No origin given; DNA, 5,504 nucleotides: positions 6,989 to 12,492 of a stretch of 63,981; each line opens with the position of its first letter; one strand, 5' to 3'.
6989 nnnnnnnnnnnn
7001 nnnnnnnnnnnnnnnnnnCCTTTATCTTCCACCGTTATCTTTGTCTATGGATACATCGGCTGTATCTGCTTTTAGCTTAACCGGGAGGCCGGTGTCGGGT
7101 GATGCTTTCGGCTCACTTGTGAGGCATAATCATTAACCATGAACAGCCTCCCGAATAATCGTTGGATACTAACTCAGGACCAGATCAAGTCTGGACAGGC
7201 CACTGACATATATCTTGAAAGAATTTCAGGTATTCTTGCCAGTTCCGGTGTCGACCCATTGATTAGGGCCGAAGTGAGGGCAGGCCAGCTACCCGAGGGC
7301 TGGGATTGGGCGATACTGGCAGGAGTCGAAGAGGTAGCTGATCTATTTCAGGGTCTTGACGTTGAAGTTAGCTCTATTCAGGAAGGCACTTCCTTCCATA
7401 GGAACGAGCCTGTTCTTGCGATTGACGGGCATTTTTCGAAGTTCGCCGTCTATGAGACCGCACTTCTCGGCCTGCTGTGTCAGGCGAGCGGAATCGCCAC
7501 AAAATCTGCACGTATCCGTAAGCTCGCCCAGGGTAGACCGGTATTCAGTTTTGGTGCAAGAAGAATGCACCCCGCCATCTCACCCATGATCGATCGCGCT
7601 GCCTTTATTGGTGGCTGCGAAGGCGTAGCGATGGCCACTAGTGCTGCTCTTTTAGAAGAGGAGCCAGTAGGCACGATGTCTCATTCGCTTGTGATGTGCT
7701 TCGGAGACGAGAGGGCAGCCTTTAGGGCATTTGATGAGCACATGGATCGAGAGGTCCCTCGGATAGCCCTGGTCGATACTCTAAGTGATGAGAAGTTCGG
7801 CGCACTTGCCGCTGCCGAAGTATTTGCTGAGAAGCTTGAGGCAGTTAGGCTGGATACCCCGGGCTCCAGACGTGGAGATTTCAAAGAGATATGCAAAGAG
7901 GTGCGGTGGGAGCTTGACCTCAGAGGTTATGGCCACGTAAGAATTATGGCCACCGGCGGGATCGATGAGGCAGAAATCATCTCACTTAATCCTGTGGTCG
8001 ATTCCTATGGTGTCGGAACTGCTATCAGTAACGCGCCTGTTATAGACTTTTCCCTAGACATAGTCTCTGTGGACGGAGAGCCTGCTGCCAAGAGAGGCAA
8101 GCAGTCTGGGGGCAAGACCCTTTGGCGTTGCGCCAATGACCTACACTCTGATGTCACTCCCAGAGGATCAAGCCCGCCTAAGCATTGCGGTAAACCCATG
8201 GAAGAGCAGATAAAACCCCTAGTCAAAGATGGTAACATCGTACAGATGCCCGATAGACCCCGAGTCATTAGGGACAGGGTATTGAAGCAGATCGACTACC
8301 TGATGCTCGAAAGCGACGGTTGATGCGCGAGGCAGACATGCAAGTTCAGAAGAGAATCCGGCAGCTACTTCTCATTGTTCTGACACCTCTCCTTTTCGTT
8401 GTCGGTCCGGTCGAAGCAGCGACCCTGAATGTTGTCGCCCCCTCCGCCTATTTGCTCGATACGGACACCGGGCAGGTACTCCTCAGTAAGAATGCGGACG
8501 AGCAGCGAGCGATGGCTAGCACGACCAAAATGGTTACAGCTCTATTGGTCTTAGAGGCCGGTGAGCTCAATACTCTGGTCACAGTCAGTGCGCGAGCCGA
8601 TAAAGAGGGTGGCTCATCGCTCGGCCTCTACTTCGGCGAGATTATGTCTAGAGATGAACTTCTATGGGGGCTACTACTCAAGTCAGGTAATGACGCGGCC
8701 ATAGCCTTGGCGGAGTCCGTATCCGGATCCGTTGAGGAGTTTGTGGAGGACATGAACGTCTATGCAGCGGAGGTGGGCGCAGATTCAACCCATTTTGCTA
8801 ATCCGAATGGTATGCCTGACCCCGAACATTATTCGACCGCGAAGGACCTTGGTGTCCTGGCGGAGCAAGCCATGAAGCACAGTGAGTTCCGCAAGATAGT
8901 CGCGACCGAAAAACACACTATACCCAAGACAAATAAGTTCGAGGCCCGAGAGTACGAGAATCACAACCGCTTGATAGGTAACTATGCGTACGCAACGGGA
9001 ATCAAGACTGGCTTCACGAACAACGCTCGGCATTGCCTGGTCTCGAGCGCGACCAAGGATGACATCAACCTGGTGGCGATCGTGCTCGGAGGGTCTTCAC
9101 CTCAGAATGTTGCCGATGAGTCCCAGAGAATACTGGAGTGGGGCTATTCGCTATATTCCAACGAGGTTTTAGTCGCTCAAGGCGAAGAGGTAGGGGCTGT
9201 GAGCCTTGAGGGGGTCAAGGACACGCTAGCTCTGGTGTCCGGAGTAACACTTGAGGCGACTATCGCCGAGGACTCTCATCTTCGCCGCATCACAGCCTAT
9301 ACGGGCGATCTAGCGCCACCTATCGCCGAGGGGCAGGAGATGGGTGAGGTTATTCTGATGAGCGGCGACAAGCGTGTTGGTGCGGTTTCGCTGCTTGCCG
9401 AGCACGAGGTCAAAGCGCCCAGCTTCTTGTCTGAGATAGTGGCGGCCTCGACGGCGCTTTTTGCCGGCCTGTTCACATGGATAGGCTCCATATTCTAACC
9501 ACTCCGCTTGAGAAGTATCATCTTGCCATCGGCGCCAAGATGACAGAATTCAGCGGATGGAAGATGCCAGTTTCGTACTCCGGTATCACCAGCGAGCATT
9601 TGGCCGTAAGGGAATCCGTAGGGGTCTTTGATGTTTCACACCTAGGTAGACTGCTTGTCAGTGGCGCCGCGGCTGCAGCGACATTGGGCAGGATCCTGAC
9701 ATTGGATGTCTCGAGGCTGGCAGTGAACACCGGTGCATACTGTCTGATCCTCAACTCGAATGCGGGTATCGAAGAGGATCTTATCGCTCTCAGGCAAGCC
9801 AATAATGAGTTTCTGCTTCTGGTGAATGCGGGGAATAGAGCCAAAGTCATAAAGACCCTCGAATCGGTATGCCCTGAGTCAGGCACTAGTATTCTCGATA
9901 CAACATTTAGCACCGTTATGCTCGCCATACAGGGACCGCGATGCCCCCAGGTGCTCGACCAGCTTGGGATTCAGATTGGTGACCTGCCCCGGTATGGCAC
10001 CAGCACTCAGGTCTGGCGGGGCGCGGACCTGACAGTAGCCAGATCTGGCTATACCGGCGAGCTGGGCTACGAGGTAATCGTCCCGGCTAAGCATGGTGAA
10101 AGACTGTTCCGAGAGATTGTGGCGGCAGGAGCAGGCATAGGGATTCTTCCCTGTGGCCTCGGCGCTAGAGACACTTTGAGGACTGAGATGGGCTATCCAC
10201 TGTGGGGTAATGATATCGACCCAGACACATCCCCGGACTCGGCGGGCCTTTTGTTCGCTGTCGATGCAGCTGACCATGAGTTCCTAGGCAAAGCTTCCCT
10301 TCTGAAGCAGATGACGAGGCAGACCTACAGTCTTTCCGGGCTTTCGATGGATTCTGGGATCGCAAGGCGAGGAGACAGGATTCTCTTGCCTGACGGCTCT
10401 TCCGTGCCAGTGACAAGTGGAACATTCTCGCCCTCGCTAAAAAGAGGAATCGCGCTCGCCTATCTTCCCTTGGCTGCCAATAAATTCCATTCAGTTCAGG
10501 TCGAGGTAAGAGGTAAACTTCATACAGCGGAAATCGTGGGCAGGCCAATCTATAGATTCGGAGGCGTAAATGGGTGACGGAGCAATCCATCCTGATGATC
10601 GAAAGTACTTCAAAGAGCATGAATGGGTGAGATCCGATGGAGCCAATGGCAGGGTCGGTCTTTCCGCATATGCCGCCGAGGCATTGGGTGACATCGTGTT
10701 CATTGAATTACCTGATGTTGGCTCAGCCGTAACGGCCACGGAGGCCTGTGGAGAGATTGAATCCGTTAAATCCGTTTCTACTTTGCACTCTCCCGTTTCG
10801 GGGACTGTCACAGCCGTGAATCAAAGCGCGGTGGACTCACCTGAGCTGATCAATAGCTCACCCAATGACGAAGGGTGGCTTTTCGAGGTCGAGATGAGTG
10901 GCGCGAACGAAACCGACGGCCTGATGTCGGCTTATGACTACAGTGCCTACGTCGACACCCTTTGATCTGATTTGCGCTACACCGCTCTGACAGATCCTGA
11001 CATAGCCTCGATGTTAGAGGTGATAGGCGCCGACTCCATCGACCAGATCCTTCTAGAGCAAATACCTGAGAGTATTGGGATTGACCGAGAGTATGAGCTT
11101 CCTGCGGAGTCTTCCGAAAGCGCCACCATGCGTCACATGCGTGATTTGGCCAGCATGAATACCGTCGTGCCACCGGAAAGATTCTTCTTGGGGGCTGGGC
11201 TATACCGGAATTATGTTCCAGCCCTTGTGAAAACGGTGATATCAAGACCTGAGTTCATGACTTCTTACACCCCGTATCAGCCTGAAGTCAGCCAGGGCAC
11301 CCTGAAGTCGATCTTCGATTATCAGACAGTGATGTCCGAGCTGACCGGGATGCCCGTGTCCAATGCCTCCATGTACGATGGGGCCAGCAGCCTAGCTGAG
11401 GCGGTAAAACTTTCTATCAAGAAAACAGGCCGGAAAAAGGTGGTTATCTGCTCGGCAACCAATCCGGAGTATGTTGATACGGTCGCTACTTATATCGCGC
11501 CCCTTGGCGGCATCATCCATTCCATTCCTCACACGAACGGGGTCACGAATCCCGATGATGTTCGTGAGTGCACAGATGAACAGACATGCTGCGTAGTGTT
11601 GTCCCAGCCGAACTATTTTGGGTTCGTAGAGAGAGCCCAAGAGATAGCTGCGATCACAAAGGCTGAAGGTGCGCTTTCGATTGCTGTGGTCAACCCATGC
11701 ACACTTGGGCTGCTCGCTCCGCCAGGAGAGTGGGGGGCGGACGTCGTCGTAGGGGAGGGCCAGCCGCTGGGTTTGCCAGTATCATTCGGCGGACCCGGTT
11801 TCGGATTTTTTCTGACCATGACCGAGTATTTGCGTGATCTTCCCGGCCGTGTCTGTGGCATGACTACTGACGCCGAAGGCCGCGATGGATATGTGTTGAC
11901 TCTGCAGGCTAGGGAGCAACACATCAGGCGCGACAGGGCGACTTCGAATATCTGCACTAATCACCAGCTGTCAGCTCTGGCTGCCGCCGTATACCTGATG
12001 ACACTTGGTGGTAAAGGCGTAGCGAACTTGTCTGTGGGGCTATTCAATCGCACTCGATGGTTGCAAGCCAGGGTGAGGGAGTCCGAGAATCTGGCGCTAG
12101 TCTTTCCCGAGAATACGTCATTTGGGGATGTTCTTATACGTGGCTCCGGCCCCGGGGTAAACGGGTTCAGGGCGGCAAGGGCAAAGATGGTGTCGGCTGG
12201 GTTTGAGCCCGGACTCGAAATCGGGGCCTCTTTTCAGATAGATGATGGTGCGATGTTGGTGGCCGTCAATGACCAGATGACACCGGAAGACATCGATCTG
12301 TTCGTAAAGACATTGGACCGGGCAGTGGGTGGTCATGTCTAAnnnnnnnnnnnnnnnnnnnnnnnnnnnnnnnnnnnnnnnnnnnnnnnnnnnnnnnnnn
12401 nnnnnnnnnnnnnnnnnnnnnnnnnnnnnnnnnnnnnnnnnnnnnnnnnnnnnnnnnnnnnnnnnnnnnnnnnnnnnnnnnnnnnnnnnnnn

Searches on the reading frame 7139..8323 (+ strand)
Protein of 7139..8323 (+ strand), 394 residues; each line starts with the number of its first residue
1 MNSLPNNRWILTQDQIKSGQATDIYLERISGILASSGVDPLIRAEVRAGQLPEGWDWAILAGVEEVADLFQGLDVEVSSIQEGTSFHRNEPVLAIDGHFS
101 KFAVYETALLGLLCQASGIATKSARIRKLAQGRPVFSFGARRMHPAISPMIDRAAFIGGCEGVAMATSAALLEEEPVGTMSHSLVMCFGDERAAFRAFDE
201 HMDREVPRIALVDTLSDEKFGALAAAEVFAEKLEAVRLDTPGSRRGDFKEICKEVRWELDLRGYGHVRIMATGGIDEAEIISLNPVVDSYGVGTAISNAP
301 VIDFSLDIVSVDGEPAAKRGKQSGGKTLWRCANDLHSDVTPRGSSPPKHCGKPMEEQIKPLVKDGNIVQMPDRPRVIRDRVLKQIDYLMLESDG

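Call 64: search_protein_families(library=pfam, proteins=[window:7139-8323:+], max_evalue=0.00001)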
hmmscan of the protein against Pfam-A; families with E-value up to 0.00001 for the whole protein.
window:7139-8323:+ (394 aa): 2 families
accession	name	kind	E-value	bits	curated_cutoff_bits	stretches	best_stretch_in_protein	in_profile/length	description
PF01729.25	QRPTase_C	-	3.9e-19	69.4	23.1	1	119-307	1-169/169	Quinolinate phosphoribosyl transferase, C-terminal domain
PF02749.22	QRPTase_N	-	9.2e-18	64.7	27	1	23-117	1-82/82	Quinolinate phosphoribosyl transferase, N-terminal domain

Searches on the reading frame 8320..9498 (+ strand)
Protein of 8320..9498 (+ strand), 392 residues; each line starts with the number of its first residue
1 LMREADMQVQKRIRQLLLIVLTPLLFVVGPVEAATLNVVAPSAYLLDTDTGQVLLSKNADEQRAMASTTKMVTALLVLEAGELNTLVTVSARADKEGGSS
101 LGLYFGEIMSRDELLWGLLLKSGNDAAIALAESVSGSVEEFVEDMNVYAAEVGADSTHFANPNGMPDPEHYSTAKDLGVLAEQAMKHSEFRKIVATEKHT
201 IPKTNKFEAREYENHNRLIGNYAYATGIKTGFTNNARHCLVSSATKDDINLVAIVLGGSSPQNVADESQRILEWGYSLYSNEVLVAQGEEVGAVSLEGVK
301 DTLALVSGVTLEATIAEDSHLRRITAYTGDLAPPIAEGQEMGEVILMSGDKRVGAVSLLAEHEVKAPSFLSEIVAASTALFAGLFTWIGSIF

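Call 64: search_protein_families(library=pfam, proteins=[window:8320-9498:+], max_evalue=0.00001)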
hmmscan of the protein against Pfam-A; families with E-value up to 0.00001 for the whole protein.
window:8320-9498:+ (392 aa): 2 families
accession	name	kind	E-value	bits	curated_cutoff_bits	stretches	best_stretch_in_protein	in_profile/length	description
PF00768.25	Peptidase_S11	-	3.9e-60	203.7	27.6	1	35-259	7-238/239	D-alanyl-D-alanine carboxypeptidase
PF13354.11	Beta-lactamase2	-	4.6e-06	26.6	22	1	43-180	2-142/214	Beta-lactamase enzyme family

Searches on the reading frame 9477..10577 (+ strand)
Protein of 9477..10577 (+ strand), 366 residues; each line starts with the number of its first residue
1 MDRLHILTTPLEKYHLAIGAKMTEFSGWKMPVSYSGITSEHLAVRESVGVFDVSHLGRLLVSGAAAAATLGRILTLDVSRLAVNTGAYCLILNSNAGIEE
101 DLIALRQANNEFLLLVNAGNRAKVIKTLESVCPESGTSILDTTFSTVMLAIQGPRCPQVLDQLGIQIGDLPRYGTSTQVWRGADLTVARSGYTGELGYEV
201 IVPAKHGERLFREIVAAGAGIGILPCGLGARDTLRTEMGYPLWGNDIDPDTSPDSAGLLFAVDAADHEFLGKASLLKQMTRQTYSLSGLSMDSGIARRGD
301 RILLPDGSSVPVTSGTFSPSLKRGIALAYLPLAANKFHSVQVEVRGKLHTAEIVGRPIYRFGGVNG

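Call 64: search_protein_families(library=pfam, proteins=[window:9477-10577:+], max_evalue=0.00001)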
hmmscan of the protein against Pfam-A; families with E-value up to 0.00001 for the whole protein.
window:9477-10577:+ (366 aa): 2 families
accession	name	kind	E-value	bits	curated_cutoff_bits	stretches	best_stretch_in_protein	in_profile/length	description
PF01571.26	GCV_T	-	1.1e-76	257.9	25.6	1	12-260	2-254/255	Aminomethyltransferase folate-binding domain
PF08669.17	GCV_T_C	-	2.4e-13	50.2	25.9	1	286-359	3-79/80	Glycine cleavage T-protein C-terminal barrel domain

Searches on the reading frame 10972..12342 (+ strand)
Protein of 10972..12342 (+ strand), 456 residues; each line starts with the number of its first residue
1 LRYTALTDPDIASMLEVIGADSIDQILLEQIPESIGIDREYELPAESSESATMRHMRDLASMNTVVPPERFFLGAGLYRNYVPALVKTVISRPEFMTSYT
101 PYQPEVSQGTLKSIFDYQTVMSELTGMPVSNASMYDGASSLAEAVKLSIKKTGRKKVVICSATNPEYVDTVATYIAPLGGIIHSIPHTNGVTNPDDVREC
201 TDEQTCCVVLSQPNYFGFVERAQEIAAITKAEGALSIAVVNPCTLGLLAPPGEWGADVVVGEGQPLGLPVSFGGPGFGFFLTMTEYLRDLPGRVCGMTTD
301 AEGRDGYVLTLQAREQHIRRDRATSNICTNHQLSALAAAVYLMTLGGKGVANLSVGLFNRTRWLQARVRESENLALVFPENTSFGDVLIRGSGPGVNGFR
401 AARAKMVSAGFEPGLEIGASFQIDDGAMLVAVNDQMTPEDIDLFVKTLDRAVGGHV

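Call 64: search_protein_families(library=pfam, proteins=[window:10972-12342:+], max_evalue=0.00001)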
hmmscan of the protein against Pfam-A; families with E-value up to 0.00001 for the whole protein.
window:10972-12342:+ (456 aa): 1 family
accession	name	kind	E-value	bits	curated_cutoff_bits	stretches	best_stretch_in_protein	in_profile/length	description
PF02347.22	GDC-P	-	7.6e-116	387.9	26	1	2-447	2-428/429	Glycine cleavage system P-protein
